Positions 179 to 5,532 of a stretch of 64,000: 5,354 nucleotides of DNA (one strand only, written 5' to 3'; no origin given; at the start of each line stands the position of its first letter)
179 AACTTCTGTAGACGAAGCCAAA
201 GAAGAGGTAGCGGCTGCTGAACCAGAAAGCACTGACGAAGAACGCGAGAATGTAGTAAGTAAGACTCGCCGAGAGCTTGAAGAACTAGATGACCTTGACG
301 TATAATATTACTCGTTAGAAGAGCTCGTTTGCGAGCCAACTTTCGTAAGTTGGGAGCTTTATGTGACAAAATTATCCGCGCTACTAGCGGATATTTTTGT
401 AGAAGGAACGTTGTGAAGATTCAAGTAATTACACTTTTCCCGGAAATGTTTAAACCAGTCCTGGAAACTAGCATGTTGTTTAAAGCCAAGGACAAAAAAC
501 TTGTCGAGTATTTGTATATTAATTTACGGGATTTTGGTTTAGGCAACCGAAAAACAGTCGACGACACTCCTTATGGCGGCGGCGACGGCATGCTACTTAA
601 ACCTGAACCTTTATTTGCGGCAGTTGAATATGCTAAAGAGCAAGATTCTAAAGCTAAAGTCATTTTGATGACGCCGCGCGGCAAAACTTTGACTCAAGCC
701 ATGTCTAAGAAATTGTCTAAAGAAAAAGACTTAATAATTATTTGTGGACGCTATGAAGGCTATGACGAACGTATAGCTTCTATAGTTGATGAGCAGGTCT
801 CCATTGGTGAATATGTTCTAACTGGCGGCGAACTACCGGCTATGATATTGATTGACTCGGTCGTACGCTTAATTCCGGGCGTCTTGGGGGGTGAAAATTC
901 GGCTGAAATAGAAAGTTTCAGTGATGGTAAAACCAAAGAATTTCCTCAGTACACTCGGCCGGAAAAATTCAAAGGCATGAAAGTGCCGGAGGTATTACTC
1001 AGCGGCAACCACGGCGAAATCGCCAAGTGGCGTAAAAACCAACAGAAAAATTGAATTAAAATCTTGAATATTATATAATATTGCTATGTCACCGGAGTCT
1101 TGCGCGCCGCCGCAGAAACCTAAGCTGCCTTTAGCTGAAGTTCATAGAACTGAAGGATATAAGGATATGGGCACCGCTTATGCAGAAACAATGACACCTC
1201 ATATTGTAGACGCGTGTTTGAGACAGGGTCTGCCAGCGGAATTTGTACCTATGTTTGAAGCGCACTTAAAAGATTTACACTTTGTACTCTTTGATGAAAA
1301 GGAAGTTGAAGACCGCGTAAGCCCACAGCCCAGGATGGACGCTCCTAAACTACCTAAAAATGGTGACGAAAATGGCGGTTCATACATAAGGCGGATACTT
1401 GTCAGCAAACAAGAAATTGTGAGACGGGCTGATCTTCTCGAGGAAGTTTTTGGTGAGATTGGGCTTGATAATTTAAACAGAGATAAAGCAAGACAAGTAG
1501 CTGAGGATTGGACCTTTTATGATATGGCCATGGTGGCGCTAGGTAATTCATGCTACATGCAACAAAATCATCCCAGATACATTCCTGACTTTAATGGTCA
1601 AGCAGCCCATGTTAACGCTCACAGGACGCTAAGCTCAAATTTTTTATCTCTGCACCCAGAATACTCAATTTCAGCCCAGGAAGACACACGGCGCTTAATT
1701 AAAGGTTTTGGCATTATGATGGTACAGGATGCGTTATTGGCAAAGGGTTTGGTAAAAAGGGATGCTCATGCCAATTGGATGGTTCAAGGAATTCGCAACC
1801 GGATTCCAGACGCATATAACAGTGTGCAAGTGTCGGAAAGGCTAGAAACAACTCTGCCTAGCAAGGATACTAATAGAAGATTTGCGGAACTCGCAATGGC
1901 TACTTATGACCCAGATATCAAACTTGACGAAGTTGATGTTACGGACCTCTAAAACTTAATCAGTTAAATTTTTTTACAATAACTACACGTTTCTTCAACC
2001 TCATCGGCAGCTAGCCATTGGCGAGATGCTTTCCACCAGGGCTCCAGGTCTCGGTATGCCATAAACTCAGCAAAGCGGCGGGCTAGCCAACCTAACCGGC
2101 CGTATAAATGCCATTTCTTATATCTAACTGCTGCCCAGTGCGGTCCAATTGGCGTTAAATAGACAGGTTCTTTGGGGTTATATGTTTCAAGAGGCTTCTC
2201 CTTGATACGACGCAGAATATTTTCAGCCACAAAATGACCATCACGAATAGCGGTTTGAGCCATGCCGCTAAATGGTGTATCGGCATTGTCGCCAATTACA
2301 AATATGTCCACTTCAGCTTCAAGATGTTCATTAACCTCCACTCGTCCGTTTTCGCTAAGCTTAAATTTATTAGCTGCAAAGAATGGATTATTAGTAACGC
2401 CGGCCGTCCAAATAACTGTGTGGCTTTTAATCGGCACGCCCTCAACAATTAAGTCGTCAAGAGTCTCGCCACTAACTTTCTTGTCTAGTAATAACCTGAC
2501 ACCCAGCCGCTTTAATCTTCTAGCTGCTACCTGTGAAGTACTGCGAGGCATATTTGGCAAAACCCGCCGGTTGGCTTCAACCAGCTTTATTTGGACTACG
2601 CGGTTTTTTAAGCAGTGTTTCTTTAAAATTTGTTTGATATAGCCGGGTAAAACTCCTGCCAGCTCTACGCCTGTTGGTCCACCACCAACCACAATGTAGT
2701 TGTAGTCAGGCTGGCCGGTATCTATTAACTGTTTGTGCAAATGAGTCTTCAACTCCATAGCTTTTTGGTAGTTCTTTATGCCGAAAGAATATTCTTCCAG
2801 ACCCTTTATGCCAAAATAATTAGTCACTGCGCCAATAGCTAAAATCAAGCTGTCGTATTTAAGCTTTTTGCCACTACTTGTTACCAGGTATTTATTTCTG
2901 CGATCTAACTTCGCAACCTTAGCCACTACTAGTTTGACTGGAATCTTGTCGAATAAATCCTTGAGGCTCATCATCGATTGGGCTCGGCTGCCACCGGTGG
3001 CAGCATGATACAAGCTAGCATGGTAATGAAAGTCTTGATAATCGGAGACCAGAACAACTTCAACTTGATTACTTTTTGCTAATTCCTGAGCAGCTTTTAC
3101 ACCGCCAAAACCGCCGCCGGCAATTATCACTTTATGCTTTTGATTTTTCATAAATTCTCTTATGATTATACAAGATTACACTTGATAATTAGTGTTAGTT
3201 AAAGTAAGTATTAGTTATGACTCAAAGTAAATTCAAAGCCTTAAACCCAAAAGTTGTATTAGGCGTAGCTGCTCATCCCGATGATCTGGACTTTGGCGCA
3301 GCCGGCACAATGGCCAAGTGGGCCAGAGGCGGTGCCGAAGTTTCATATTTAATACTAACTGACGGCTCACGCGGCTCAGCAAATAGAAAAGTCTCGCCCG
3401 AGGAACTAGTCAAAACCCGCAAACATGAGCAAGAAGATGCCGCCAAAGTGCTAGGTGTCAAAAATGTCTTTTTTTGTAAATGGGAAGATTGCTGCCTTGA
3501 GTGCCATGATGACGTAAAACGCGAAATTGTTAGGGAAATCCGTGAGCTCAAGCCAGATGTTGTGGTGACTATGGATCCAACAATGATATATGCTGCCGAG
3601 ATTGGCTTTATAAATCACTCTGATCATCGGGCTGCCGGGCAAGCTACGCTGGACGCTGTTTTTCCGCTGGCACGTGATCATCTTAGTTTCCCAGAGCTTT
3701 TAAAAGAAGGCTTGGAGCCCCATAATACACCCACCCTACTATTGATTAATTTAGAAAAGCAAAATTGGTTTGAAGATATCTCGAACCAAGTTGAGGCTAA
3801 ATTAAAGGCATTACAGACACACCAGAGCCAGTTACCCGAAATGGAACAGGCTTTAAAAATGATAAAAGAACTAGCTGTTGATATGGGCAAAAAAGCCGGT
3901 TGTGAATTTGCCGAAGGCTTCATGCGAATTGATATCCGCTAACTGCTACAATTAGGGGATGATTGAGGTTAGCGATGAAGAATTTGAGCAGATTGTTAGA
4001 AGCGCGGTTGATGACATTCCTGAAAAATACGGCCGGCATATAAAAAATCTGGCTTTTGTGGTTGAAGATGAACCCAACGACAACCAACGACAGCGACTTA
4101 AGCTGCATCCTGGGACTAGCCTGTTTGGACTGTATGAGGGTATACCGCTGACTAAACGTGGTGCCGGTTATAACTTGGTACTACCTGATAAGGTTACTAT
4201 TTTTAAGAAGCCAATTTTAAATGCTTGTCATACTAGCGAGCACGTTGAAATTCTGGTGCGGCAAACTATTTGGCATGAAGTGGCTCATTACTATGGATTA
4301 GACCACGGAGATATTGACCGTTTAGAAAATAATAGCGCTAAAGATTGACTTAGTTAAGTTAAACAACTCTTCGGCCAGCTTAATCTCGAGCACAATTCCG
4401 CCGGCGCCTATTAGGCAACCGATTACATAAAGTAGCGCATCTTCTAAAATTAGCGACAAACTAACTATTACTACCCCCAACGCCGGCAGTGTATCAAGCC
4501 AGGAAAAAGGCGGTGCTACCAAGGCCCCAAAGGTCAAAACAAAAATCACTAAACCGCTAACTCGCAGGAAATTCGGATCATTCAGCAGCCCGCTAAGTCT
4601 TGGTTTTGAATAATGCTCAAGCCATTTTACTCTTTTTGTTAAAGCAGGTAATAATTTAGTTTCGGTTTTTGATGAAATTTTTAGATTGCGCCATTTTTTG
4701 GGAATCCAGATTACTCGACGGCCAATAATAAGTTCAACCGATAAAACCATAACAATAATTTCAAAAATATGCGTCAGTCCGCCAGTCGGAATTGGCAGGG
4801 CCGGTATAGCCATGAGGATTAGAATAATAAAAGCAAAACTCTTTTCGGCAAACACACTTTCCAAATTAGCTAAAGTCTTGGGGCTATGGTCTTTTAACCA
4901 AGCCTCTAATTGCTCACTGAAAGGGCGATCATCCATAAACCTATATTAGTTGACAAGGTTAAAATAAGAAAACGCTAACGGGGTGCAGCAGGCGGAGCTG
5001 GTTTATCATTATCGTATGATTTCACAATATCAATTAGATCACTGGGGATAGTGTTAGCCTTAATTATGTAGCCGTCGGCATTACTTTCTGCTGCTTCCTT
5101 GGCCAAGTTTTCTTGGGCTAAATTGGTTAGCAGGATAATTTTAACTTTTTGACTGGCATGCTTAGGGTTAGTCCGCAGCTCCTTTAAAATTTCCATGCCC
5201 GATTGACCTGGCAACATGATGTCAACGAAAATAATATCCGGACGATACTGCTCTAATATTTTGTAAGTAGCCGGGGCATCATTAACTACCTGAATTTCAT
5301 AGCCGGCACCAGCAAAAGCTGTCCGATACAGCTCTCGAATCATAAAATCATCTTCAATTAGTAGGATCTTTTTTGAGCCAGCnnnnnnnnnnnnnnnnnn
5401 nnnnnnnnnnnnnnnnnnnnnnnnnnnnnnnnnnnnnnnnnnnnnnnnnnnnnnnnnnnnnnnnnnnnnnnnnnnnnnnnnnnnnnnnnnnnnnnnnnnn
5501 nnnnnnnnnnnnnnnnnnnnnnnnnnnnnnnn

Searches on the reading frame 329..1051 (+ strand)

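Call 96: search_protein_families(library=pfam, proteins=[window:329-1051:+], max_evalue=0.0001)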
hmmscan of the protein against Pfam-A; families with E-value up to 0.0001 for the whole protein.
window:329-1051:+ (241 aa): 1 family
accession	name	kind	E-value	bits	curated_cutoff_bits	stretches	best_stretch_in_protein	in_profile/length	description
PF01746.26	tRNA_m1G_MT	-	5.7e-57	193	27.3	1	52-239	3-186/195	tRNA (Guanine-1)-methyltransferase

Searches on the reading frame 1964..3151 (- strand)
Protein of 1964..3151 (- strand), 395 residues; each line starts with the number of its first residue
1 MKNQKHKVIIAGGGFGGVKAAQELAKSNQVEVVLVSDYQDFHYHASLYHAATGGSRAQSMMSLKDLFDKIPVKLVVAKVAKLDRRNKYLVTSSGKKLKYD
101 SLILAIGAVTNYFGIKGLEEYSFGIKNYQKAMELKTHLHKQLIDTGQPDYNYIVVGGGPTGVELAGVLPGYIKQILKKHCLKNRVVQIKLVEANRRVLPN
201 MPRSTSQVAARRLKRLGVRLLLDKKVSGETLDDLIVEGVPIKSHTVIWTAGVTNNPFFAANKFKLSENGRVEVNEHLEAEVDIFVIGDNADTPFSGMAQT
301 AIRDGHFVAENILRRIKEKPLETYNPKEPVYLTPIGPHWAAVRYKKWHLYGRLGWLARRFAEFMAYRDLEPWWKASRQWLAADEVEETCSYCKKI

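Call 22: search_protein_families(library=pfam, proteins=[window:1964-3151:-], max_evalue=0.00001)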
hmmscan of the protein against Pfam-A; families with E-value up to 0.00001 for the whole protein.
window:1964-3151:- (395 aa): 3 families
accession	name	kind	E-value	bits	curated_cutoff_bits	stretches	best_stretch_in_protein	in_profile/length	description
PF07992.20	Pyr_redox_2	-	3.9e-41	141.8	26.1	1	7-305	2-291/291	Pyridine nucleotide-disulphide oxidoreductase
PF00070.33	Pyr_redox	-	1.2e-11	45.4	22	1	153-228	3-65/82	Pyridine nucleotide-disulphide oxidoreductase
PF13454.12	NAD_binding_9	-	5.4e-06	26.9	21.8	0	65-107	109-153/155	FAD-NAD(P)-binding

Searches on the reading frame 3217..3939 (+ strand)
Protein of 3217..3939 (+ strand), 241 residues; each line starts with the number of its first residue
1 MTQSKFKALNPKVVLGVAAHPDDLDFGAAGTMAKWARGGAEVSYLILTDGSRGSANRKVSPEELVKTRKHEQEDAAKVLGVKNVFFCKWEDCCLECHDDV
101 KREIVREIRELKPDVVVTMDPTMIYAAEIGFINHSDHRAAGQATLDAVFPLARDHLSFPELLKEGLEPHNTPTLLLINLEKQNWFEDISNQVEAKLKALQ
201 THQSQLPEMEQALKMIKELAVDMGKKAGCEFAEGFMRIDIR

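Call 96: search_protein_families(library=pfam, proteins=[window:3217-3939:+], max_evalue=0.0001)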
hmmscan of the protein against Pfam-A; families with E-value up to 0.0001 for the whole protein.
window:3217-3939:+ (241 aa): 1 family
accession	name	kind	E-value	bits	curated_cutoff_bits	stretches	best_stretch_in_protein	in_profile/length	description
PF02585.22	PIG-L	-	5.4e-30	105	28.2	1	17-147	3-128/129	GlcNAc-PI de-N-acetylase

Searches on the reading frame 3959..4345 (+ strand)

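Call 96: search_protein_families(library=pfam, proteins=[window:3959-4345:+], max_evalue=0.0001)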
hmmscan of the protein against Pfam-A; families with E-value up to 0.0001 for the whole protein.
window:3959-4345:+ (129 aa): 1 family
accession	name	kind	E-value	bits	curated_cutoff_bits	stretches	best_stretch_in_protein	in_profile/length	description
PF06262.17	Zincin_1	-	5.8e-26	90.7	22.4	1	29-122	2-95/97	Zincin-like metallopeptidase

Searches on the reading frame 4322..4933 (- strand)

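Call 96: search_protein_families(library=pfam, proteins=[window:4322-4933:-], max_evalue=0.0001)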
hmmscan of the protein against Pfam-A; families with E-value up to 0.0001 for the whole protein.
window:4322-4933:- (203 aa): 1 family
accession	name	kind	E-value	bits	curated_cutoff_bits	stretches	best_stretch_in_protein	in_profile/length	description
PF06055.17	ExoD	-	6.9e-32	110.7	23.8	1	7-182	3-177/180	Exopolysaccharide synthesis, ExoD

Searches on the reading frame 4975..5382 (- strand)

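Call 96: search_protein_families(library=pfam, proteins=[window:4975-5382:-], max_evalue=0.0001)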
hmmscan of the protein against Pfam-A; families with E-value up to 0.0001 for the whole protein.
window:4975-5382:- (135 aa): 1 family
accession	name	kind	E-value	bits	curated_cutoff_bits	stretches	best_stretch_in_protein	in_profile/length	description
PF00072.30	Response_reg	-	6.6e-23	81.4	30.2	1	6-111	1-102/111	Response regulator receiver domain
